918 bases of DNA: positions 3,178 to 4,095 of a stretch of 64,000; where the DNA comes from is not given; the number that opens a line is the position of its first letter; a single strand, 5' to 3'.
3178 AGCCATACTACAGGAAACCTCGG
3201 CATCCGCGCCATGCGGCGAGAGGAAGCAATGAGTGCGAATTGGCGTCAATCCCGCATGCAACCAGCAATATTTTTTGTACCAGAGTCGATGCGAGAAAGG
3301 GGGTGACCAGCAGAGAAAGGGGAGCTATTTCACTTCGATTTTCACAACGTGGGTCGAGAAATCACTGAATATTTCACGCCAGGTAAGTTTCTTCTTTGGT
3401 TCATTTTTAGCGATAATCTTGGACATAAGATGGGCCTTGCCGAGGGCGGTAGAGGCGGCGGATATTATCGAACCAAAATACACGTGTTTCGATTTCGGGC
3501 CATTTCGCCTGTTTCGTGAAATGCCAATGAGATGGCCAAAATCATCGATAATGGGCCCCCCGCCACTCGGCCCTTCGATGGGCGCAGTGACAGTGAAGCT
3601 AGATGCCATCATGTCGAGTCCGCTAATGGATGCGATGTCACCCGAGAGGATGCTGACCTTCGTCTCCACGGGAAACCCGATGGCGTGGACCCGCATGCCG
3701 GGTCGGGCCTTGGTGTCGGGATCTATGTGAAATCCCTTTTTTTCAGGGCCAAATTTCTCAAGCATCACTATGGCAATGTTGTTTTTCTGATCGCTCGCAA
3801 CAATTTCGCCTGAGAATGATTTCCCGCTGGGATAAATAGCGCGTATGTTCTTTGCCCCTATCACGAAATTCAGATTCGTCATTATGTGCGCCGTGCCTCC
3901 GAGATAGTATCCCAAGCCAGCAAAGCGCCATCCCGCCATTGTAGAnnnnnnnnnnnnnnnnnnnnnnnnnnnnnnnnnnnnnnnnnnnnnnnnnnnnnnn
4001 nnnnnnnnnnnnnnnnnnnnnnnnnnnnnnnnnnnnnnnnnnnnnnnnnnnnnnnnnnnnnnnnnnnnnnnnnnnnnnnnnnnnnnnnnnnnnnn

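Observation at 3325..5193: Unusual architecture: lipoprotein with ankyrin-repeat array fused to a trypsin-like protease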

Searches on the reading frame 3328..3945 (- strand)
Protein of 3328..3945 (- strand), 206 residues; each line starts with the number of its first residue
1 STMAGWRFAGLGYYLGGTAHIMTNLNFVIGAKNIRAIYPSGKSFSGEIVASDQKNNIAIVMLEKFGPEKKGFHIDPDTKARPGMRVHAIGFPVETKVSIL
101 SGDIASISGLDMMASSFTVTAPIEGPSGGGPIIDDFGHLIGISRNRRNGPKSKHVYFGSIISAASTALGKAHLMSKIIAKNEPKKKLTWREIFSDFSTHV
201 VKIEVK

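Call 22: search_protein_families(library=pfam, alignment_id=A1, max_evalue=0.001)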
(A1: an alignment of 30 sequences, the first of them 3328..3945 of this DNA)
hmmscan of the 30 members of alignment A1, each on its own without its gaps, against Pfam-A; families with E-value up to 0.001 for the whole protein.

A. member 1, window:3328-3945:- (206 aa): 1 family
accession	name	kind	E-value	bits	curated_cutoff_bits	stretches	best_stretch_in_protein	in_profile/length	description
PF13365.12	Trypsin_2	-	4.8e-12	47.3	27.6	1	11-142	2-144/144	Trypsin-like peptidase domain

B. families by the number of members that match (of 30 scanned): 32 families (the first 25 are shown)
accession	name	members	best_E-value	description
PF13365.12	Trypsin_2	30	4.1e-35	Trypsin-like peptidase domain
PF00089.32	Trypsin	28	2.3e-15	Trypsin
PF10459.15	Peptidase_S46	8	3.1e-05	Peptidase S46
PF13180.12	PDZ_2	3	1.1e-23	PDZ domain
PF13428.12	TPR_14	3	1.2e-15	Tetratricopeptide repeat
PF17820.7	PDZ_6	3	1.2e-13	PDZ domain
PF00595.29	PDZ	3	1.7e-13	PDZ domain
PF00515.34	TPR_1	2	1.9e-30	Tetratricopeptide repeat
PF07719.23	TPR_2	2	6.2e-30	Tetratricopeptide repeat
PF13181.12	TPR_8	2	7.9e-24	Tetratricopeptide repeat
PF13414.12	TPR_11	2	2e-19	TPR repeat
PF13432.12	TPR_16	2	3.3e-18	Tetratricopeptide repeat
PF13424.12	TPR_12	2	8.4e-18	Tetratricopeptide repeat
PF13431.12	TPR_17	2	3.5e-15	Tetratricopeptide repeat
PF14559.12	TPR_19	2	4.3e-14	Tetratricopeptide repeat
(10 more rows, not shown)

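Call 33: find_homologous_proteins(query=A1, max_evalue=1e-10)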
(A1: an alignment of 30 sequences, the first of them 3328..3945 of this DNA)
Query A1 (30 sequences) (206 aa, profile of the alignment): 7981 proteins with E <= 1e-10 among 8000 candidates; the best 120 are listed.
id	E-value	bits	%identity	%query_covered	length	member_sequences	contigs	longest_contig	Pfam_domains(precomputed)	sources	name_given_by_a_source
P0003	1.3e-77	280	100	100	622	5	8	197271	PF13365.13,PF13606.13,PF13857.13,PF23745.2,PF12796.14,PF00023.37,PF13637.13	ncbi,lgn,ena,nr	ncbi:MAG: hypothetical protein HOJ95_02070 [Nitrospinaceae bacterium]|nr:hypothetical protein [Nitro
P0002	5.7e-58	215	29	60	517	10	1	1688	PF13365.13,PF17820.8,PF00595.30,PF13180.13,PF00089.33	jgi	jgi:serine protease Do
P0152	3.5e-54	203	30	66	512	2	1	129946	PF13365.13,PF17820.8,PF00595.30,PF13180.13,PF00089.33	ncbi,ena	-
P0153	3.5e-54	203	28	66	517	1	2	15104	PF13365.13,PF17820.8,PF00595.30,PF13180.13,PF00089.33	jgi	jgi:serine protease Do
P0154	4.2e-53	199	27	66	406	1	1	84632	PF13365.13,PF17820.8,PF00595.30,PF13180.13,PF00089.33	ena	-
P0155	4.5e-53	199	28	60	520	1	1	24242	PF13365.13,PF17820.8,PF00595.30,PF13180.13,PF00089.33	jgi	jgi:serine protease Do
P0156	7.4e-53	199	27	66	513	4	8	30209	PF13365.13,PF17820.8,PF00595.30,PF13180.13,PF00089.33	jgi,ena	-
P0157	1.0e-52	198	24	66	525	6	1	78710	PF13365.13,PF17820.8,PF00595.30,PF13180.13,PF00089.33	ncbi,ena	-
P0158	1.8e-52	197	28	66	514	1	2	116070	PF13365.13,PF17820.8,PF00595.30,PF13180.13,PF00089.33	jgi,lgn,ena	-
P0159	2.8e-52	197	28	66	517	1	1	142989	PF13365.13,PF17820.8,PF00595.30,PF13180.13,PF00089.33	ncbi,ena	-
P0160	2.9e-52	197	26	66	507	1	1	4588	PF13365.13,PF17820.8,PF00595.30,PF13180.13,PF00089.33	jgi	jgi:serine protease Do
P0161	2.9e-52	197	28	66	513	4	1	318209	PF13365.13,PF17820.8,PF00595.30,PF13180.13,PF00089.33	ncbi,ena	-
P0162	3.0e-52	197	28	60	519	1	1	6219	PF13365.13,PF17820.8,PF00595.30,PF13180.13,PF00089.33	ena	-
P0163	3.5e-52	196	28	66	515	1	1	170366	PF13365.13,PF17820.8,PF00595.30,PF13180.13,PF00089.33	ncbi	-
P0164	6.2e-52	196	26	66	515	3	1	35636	PF13365.13,PF17820.8,PF00595.30,PF13180.13,PF00089.33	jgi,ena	-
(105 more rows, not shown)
